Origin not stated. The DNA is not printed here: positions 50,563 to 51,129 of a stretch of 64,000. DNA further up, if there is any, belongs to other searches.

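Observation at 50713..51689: Three tandem genes for double-glycine-leader peptides whose cores look like zinc ribbons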

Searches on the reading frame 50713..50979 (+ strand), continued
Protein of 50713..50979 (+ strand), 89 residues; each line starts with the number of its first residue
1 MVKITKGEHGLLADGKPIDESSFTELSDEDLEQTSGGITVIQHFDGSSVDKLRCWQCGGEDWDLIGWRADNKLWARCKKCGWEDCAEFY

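Call 91: find_encoding_contigs(protein=P0313, flank=10000, max_places=2)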
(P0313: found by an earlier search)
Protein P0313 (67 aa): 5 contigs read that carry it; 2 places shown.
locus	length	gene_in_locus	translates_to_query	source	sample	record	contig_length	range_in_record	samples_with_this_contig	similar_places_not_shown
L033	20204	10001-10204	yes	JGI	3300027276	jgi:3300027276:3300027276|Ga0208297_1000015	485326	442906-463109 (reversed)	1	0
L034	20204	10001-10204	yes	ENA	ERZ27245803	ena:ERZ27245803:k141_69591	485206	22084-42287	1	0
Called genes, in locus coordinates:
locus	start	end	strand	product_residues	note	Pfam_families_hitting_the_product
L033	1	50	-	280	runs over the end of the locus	PF01145:Band_7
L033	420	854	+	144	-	PF01047:MarR, PF12802:MarR_2, PF13463:HTH_27, PF25213:HVO_A0261_N, PF09339:HTH_IclR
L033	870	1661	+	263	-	PF01135:PCMT, PF01209:Ubie_methyltran, PF06325:PrmA (weak), PF13489:Methyltransf_23, PF13847:Methyltransf_31, PF08241:Methyltransf_11, PF08242:Methyltransf_12, PF13649:Methyltransf_25, +1 more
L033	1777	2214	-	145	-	-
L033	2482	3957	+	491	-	PF03323:GerA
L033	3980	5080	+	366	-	PF03845:Spore_permease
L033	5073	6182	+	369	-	PF25198:Spore_GerAC_N, PF05504:Spore_GerAC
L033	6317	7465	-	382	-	PF02771:Acyl-CoA_dh_N, PF02770:Acyl-CoA_dh_M, PF00441:Acyl-CoA_dh_1, PF08028:Acyl-CoA_dh_2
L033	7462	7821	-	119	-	PF13744:HTH_37 (weak), PF12844:HTH_19, PF13560:HTH_31, PF01381:HTH_3, PF13443:HTH_26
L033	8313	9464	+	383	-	PF01180:DHO_dh, PF00037:Fer4 (faint), PF12797:Fer4_2 (faint), PF13237:Fer4_10 (weak), PF14697:Fer4_21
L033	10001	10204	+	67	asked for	-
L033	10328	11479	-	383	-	-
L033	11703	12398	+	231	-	PF04893:Yip1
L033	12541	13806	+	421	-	PF00364:Biotin_lipoyl (faint), PF25917:BSH_RND (weak), PF25919:BSH_CusB (weak), PF25984:BSH_YknX (faint), PF25881:HH_YBHG, PF25990:Beta-barrel_YknX, PF25989:YknX_C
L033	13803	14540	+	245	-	PF00005:ABC_tran, PF02463:SMC_N (faint), PF13304:AAA_21 (faint)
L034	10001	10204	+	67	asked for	-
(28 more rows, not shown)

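Call 94: search_protein_families(library=ncbifam, proteins=[L029:3551-4453:+, L029:4469-6592:+, L029:6604-8775:+, L029:8753-9919:+, L032:4192-4662:+, L032:4676-6859:+, L032:6876-9056:+, L029:2983-3498:+], max_evalue=0.00001)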
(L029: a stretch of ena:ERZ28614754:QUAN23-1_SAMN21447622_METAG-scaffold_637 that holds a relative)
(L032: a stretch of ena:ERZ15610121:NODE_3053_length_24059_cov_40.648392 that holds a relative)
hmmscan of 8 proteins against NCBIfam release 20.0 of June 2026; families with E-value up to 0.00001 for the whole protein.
L029:3551-4453:+ (301 aa): 2 families
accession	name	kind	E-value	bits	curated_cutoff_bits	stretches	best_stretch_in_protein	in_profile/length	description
TIGR03794.1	NHLM_micro_HlyD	equivalog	8.5e-57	192.9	156.2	2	120-299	239-416/421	NHLP bacteriocin system secretion protein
TIGR01730.1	RND_mfp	subfamily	5.8e-07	28.8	94.9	0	53-130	10-86/322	efflux RND transporter periplasmic adaptor subunit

L029:4469-6592:+ (708 aa): 187 families (the best 25 are shown)
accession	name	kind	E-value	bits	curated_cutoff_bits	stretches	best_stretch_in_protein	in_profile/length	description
TIGR03796.1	NHLM_micro_ABC1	equivalog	2.1e-281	935.3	853.3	1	4-707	1-710/710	NHLP family bacteriocin export ABC transporter peptidase/permease/ATPase subunit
TIGR01846.1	type_I_sec_HlyB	subfamily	2.6e-118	396.2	725.55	1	19-706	3-689/694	type I secretion system permease/ATPase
TIGR03797.1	NHLM_micro_ABC2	equivalog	1.3e-115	387.4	709.4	1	91-707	74-683/686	NHLP bacteriocin export ABC transporter permease/ATPase subunit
TIGR03375.1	type_I_sec_LssB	subfamily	4.6e-104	349.1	693.1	1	19-698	5-691/696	type I secretion system permease/ATPase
TIGR01193.1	bacteriocin_ABC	subfamily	8.2e-104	348.5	523.85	1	10-707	1-707/708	peptide cleavage/export ABC transporter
TIGR02203.1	MsbA_lipidA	equivalog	1.1e-95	321.3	602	1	160-706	17-566/572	lipid A export permease/ATP-binding protein MsbA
TIGR00958.1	3a01208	subfamily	4.6e-92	309.5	874.6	1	166-706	170-711/711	antigen peptide transporter 2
TIGR02204.1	MsbA_rel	hypoth_equivalog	4.3e-85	286.5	780.4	1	158-706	19-572/576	ABC transporter, permease/ATP-binding protein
NF052233.1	CphA_assoc_ABC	equivalog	1.2e-82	278.5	880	1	163-706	190-740/766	cyanophycin metabolism-associated ABC transporter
NF008381.0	PRK11176.1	equivalog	2.5e-81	273.8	867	1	169-707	37-577/582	lipid A ABC transporter ATP-binding protein/permease MsbA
NF045513.1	HepA_fam_ABC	equivalog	5.3e-81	272.8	725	1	152-702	49-602/610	heterocyst formation ABC transporter subunit HepA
NF010178.0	PRK13657.1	equivalog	6.3e-75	252.7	733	1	160-707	22-568/588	glucan ABC transporter ATP-binding protein/ permease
TIGR01842.1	type_I_sec_PrtD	subfamily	3.5e-69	233.8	510.15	1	158-697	7-542/544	type I secretion system permease/ATPase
NF008056.1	PRK10790.1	equivalog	1.1e-65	222.4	746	1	163-703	31-569/584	SmdB family multidrug efflux ABC transporter permease/ATP-binding protein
NF045998.1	cleave_ABC_plasm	equivalog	1e-64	219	500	1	10-657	2-647/673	Mbov_0121 family peptidase domain-containing ABC transporter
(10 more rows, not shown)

L029:6604-8775:+ (724 aa): 182 families (the best 25 are shown)
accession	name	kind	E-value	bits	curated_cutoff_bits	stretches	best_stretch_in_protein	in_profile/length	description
TIGR03797.1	NHLM_micro_ABC2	equivalog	1.3e-218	727.9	709.4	1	61-724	19-686/686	NHLP bacteriocin export ABC transporter permease/ATPase subunit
TIGR03796.1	NHLM_micro_ABC1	equivalog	3.2e-99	333.1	853.3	1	175-717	152-706/710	NHLP family bacteriocin export ABC transporter peptidase/permease/ATPase subunit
TIGR01846.1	type_I_sec_HlyB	subfamily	1.1e-96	324.7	725.55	1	170-723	135-692/694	type I secretion system permease/ATPase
TIGR03375.1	type_I_sec_LssB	subfamily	7.9e-79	265.7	693.1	1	182-712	154-691/696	type I secretion system permease/ATPase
TIGR02203.1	MsbA_lipidA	equivalog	1.3e-75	255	602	1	168-716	10-562/572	lipid A export permease/ATP-binding protein MsbA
TIGR01193.1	bacteriocin_ABC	subfamily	2.6e-74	251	523.85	1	162-718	143-704/708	peptide cleavage/export ABC transporter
TIGR02204.1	MsbA_rel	hypoth_equivalog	1.1e-70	238.9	780.4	1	163-723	6-575/576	ABC transporter, permease/ATP-binding protein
NF045513.1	HepA_fam_ABC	equivalog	1.4e-70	238.4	725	1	220-720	98-606/610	heterocyst formation ABC transporter subunit HepA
NF052233.1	CphA_assoc_ABC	equivalog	2.9e-68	230.9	880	1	162-719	171-739/766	cyanophycin metabolism-associated ABC transporter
NF010178.0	PRK13657.1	equivalog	9.4e-65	219.2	733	1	158-720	8-567/588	glucan ABC transporter ATP-binding protein/ permease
TIGR00958.1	3a01208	subfamily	4.1e-63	213.8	874.6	1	162-717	148-708/711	antigen peptide transporter 2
NF008381.0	PRK11176.1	equivalog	4.5e-58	197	867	1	433-718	287-574/582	lipid A ABC transporter ATP-binding protein/permease MsbA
TIGR01842.1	type_I_sec_PrtD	subfamily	2.8e-51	174.7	510.15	1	484-711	312-542/544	type I secretion system permease/ATPase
TIGR02857.1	CydD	equivalog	5.2e-51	174.2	435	1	463-695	295-529/529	thiol reductant ABC exporter subunit CydD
TIGR02868.1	CydC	equivalog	4e-50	171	329.05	1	259-682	95-529/530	thiol reductant ABC exporter subunit CydC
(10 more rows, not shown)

L029:8753-9919:+ (389 aa): 0 families

L032:4192-4662:+ (157 aa): 1 family
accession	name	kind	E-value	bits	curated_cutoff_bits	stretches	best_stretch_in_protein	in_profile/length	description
TIGR03794.1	NHLM_micro_HlyD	equivalog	6.6e-10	38.5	156.2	1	13-89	1-72/421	NHLP bacteriocin system secretion protein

L032:4676-6859:+ (728 aa): 187 families (the best 25 are shown)
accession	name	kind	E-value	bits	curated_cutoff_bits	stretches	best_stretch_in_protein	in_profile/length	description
TIGR03796.1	NHLM_micro_ABC1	equivalog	9.5e-291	966.2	853.3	1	18-725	1-709/710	NHLP family bacteriocin export ABC transporter peptidase/permease/ATPase subunit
TIGR01846.1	type_I_sec_HlyB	subfamily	5.3e-115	385.3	725.55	1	34-726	4-690/694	type I secretion system permease/ATPase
TIGR03797.1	NHLM_micro_ABC2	equivalog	7.4e-111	371.7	709.4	1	156-725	120-682/686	NHLP bacteriocin export ABC transporter permease/ATPase subunit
TIGR03375.1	type_I_sec_LssB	subfamily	7.7e-104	348.4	693.1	1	33-714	5-688/696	type I secretion system permease/ATPase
TIGR01193.1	bacteriocin_ABC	subfamily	1.3e-97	328.1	523.85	1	24-726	1-707/708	peptide cleavage/export ABC transporter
TIGR02203.1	MsbA_lipidA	equivalog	6.8e-91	305.5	602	1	174-725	21-566/572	lipid A export permease/ATP-binding protein MsbA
TIGR00958.1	3a01208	subfamily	2.8e-90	303.6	874.6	1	160-725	153-711/711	antigen peptide transporter 2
NF045513.1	HepA_fam_ABC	equivalog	9.7e-83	278.6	725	1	163-719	45-600/610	heterocyst formation ABC transporter subunit HepA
TIGR02204.1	MsbA_rel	hypoth_equivalog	1.9e-81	274.5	780.4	1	173-725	19-572/576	ABC transporter, permease/ATP-binding protein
NF010178.0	PRK13657.1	equivalog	4.4e-78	263.2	733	1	172-726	19-568/588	glucan ABC transporter ATP-binding protein/ permease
NF052233.1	CphA_assoc_ABC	equivalog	1.2e-73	248.7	880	1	206-726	224-741/766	cyanophycin metabolism-associated ABC transporter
NF045998.1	cleave_ABC_plasm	equivalog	8.7e-69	232.5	500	1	24-677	2-648/673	Mbov_0121 family peptidase domain-containing ABC transporter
TIGR01842.1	type_I_sec_PrtD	subfamily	1.1e-67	228.8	510.15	1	176-714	10-540/544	type I secretion system permease/ATPase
NF008381.0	PRK11176.1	equivalog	3.6e-67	227.1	867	1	207-724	60-575/582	lipid A ABC transporter ATP-binding protein/permease MsbA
NF008055.0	PRK10789.1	equivalog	7.2e-63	212.9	845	1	178-722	22-565/590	SmdA family multidrug ABC transporter permease/ATP-binding protein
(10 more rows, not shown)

L032:6876-9056:+ (727 aa): 182 families (the best 25 are shown)
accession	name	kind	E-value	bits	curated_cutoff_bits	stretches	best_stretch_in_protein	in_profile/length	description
TIGR03797.1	NHLM_micro_ABC2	equivalog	2.3e-224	746.9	709.4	1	48-723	9-685/686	NHLP bacteriocin export ABC transporter permease/ATPase subunit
TIGR01846.1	type_I_sec_HlyB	subfamily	1.1e-107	361.1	725.55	1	184-723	146-692/694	type I secretion system permease/ATPase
TIGR03796.1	NHLM_micro_ABC1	equivalog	1.1e-105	354.4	853.3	1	177-720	154-709/710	NHLP family bacteriocin export ABC transporter peptidase/permease/ATPase subunit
TIGR03375.1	type_I_sec_LssB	subfamily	9.4e-88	295.2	693.1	1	182-710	154-689/696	type I secretion system permease/ATPase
TIGR02203.1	MsbA_lipidA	equivalog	1.8e-87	294.2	602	1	173-721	12-567/572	lipid A export permease/ATP-binding protein MsbA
NF010178.0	PRK13657.1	equivalog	1.4e-80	271.4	733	1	181-725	23-572/588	glucan ABC transporter ATP-binding protein/ permease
NF045513.1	HepA_fam_ABC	equivalog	2.7e-76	257.3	725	1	215-717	93-603/610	heterocyst formation ABC transporter subunit HepA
TIGR02204.1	MsbA_rel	hypoth_equivalog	4.5e-73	246.8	780.4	1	195-723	37-575/576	ABC transporter, permease/ATP-binding protein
TIGR00958.1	3a01208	subfamily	1.5e-68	231.8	874.6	1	477-720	467-711/711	antigen peptide transporter 2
TIGR01193.1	bacteriocin_ABC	subfamily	3e-68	231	523.85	1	181-721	160-707/708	peptide cleavage/export ABC transporter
NF052233.1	CphA_assoc_ABC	equivalog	6.5e-67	226.5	880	1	185-724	195-744/766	cyanophycin metabolism-associated ABC transporter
NF008381.0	PRK11176.1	equivalog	1.1e-66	225.5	867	1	174-721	27-577/582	lipid A ABC transporter ATP-binding protein/permease MsbA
TIGR01192.1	chvA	subfamily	1.2e-60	205.8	585.4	1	179-723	21-570/585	glucan export ABC transporter ATP-binding protein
NF008056.1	PRK10790.1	equivalog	3.5e-59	200.8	746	1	166-723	14-575/584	SmdB family multidrug efflux ABC transporter permease/ATP-binding protein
TIGR01842.1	type_I_sec_PrtD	subfamily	5.6e-59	200.1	510.15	1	179-710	8-541/544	type I secretion system permease/ATPase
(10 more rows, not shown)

L029:2983-3498:+ (172 aa): 82 families (the best 25 are shown)
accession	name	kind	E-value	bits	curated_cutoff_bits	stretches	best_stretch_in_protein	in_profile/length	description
TIGR02952.1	Sig70_famx2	equivalog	4.2e-30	104.9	206.45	1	10-165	12-167/170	ECF subfamily RNA polymerase sigma factor, BldN family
TIGR02937.1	sigma70-ECF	superfamily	5.3e-29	101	42.9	1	11-166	3-163/165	sigma-70 family RNA polymerase sigma factor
TIGR02985.1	Sig70_bacteroi1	subfamily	5.4e-25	88.5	126.4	1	10-166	2-160/162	RNA polymerase sigma-70 factor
TIGR02950.1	SigM_subfam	subfamily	4.5e-24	85.1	147.95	1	11-166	2-156/159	RNA polymerase sigma factor, SigM family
NF007220.0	PRK09639.1-5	equivalog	1.3e-23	83.7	260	1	10-166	4-162/181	RNA polymerase sigma factor SigX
NF007215.0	PRK09637.1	equivalog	5.2e-23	82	212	1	10-165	2-151/181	RNA polymerase sigma factor SigZ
TIGR02959.1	SigZ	equivalog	9.5e-21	74.4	168.65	1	17-164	3-144/170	RNA polymerase sigma factor SigZ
NF004113.0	PRK05602.1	equivalog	9.8e-20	71.1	208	1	28-166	63-199/211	RNA polymerase sigma factor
NF007216.0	PRK09638.1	equivalog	9.9e-20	71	194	1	11-166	20-172/180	RNA polymerase sigma factor SigY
NF007223.0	PRK09641.1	equivalog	1.4e-19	70.6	209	1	11-165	20-181/187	RNA polymerase sigma factor SigW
NF006930.0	PRK09415.1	subfamily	1.6e-19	70.5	198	1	11-166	18-173/179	RNA polymerase factor sigma C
NF009166.1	PRK12513.1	equivalog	1.8e-19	70.2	206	1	10-166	23-184/193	RNA polymerase sigma factor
NF007217.0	PRK09639.1-1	equivalog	1.7e-18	67.1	239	1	11-165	5-162/194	RNA polymerase sigma factor SigX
NF058625.1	sigma_PG0214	equivalog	2.1e-18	66.6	130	1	9-166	4-159/170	GFO_1088 family ECF-type sigma factor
NF009171.0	PRK12518.1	equivalog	1.2e-17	64.4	208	1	9-159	27-175/191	RNA polymerase sigma factor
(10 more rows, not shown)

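Call 98: search_protein_families(library=ncbifam, proteins=[L019:9274-9663:-, L013:486-725:+, L019:10001-10279:+, L032:9134-9361:+, L032:9380-9664:+, L029:2168-2437:-, L029:10001-10228:+], max_evalue=0.1)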
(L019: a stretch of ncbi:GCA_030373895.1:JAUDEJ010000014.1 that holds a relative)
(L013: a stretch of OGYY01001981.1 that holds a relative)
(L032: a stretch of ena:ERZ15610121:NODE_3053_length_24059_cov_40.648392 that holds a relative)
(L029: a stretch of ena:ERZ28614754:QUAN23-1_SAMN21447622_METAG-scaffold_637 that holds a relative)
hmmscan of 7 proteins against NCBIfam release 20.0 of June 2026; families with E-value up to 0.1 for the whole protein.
L019:9274-9663:- (129 aa): 2 families
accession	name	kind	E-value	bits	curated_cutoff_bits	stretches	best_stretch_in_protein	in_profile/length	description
TIGR03798.1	leader_Nif11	subfamily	2.7e-06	27.5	32.3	1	10-66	17-68/68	Nif11-like leader peptide family RiPP precursor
NF043017.1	DimsulpropLyDddP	equivalog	0.044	12.6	600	1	5-60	191-246/443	dimethylsulfonioproprionate lyase DddP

L013:486-725:+ (80 aa): 4 families
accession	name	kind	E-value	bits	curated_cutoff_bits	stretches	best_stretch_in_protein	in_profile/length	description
TIGR03655.1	anti_R_Lar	subfamily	0.018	15.3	39.6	0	54-74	20-43/55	Lar family restriction alleviation protein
NF001752.0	PRK00481.1-1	equivalog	0.028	14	221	1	22-78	107-166/242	NAD-dependent protein deacylase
NF001753.0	PRK00481.1-3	subfamily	0.082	11.8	243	1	22-70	102-160/252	NAD-dependent protein deacylase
NF052237.1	biotin_BsaP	equivalog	0.086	12.9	39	0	45-69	12-36/53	biotin synthase auxiliary protein BsaP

L019:10001-10279:+ (93 aa): 5 families
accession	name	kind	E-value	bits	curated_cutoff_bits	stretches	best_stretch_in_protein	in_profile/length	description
NF047912.1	ECs_2282_CxxC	subfamily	0.00023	21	37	1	56-88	3-37/60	ECs_2282 family putative zinc-binding protein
NF003008.0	PRK03824.1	equivalog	0.026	14.5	125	1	53-69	105-121/135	hydrogenase nickel incorporation protein HypA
TIGR03798.1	leader_Nif11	subfamily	0.061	13.6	32.3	1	8-37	38-68/68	Nif11-like leader peptide family RiPP precursor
NF038167.1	cyan_ocin_like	subfamily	0.073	13.3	32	1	22-39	7-24/72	CTB family bacteriocin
TIGR02443.1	TIGR02443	equivalog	0.073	12.9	49.45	0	57-85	11-38/59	YheV family putative zinc ribbon protein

L032:9134-9361:+ (76 aa): 5 families
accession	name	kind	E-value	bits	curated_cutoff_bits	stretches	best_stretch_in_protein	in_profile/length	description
NF010894.0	PRK14301.1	equivalog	0.0065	15.5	548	1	24-67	152-199/373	chaperone protein DnaJ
NF006335.0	PRK08565.1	equivalog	0.022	12.3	1402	1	30-61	1051-1082/1116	DNA-directed RNA polymerase subunit B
TIGR00100.1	hypA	equivalog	0.023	14.8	88.1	1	32-67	69-103/116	hydrogenase maturation nickel metallochaperone HypA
NF008757.0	PRK11788.1-5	equivalog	0.078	12.1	363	1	19-58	339-374/388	lipopolysaccharide assembly protein LapB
NF006732.0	PRK09263.1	equivalog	0.083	11.3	657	1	35-59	643-667/712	anaerobic ribonucleoside-triphosphate reductase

L032:9380-9664:+ (95 aa): 0 families

L029:2168-2437:- (89 aa): 7 families
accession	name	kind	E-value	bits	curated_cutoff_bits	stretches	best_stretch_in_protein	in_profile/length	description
NF003214.0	PRK04179.1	equivalog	0.012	15.5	71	0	65-85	9-29/62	50S ribosomal protein L37e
TIGR03949.1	bact_IIb_cerein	subfamily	0.016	15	21.5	1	23-37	2-16/45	class IIb bacteriocin, lactobin A/cerein 7B family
NF047912.1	ECs_2282_CxxC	subfamily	0.038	13.9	37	1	51-82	3-36/60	ECs_2282 family putative zinc-binding protein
NF038167.1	cyan_ocin_like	subfamily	0.059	13.6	32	1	24-43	10-29/72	CTB family bacteriocin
NF003067.0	PRK03988.1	equivalog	0.059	13.3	129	1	40-81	92-131/138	translation initiation factor IF-2 subunit beta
TIGR01847.1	bacteriocin_sig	domain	0.06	14.1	15.7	0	23-36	2-15/15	bacteriocin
NF038034.1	lactGbeta_entB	subfamily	0.087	13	37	0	25-40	1-16/38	lactococcin G-beta/enterocin 1071B family bacteriocin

L029:10001-10228:+ (76 aa): 3 families
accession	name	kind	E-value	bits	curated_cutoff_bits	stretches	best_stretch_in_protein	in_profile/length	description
NF047912.1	ECs_2282_CxxC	subfamily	0.0037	17.1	37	1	40-72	4-37/60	ECs_2282 family putative zinc-binding protein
NF001669.0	PRK00432.1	equivalog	0.037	14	54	1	38-50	43-55/58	30S ribosomal protein S27ae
NF011482.0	PRK14892.1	equivalog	0.059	13.3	109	1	39-75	22-55/101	putative transcription elongation factor Elf1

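Call 99: find_encoding_contigs(protein=P0283, flank=10000, max_places=2)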
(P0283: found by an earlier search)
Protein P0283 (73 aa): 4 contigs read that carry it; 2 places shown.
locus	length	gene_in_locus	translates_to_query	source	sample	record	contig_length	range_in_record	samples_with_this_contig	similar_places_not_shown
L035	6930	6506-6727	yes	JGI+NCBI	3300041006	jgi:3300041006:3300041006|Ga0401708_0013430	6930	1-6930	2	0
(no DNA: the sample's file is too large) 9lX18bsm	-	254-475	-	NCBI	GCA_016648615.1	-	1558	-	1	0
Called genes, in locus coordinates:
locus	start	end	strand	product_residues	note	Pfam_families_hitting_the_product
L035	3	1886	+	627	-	?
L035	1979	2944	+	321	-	PF00027:cNMP_binding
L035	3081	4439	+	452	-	PF13426:PAS_9 (faint), PF00211:Guanylate_cyc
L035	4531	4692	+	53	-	-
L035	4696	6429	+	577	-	PF07228:SpoIIE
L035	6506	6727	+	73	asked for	-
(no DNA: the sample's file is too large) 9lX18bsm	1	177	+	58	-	?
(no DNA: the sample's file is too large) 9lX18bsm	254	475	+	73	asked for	-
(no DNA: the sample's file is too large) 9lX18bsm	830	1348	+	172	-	-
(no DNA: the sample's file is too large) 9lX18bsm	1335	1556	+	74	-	?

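Call 100: find_encoding_contigs(protein=P0311, flank=10000, max_places=2)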
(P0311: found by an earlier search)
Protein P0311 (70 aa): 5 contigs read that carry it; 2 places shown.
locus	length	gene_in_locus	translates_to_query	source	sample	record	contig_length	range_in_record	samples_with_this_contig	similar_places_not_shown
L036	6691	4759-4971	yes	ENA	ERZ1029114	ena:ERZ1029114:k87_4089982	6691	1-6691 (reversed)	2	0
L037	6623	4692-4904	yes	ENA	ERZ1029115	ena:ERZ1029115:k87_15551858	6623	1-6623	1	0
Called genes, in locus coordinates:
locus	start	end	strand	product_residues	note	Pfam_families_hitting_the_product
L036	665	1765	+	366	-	PF00990:GGDEF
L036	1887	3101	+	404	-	PF09992:NAGPA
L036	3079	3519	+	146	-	-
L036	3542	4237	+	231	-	PF19700:DUF6198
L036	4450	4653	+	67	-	-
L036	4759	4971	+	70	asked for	-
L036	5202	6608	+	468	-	PF13347:MFS_2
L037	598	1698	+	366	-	PF00990:GGDEF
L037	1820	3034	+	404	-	PF09992:NAGPA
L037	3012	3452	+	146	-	-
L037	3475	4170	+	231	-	PF19700:DUF6198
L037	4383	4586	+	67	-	-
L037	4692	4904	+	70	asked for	-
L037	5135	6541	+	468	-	PF13347:MFS_2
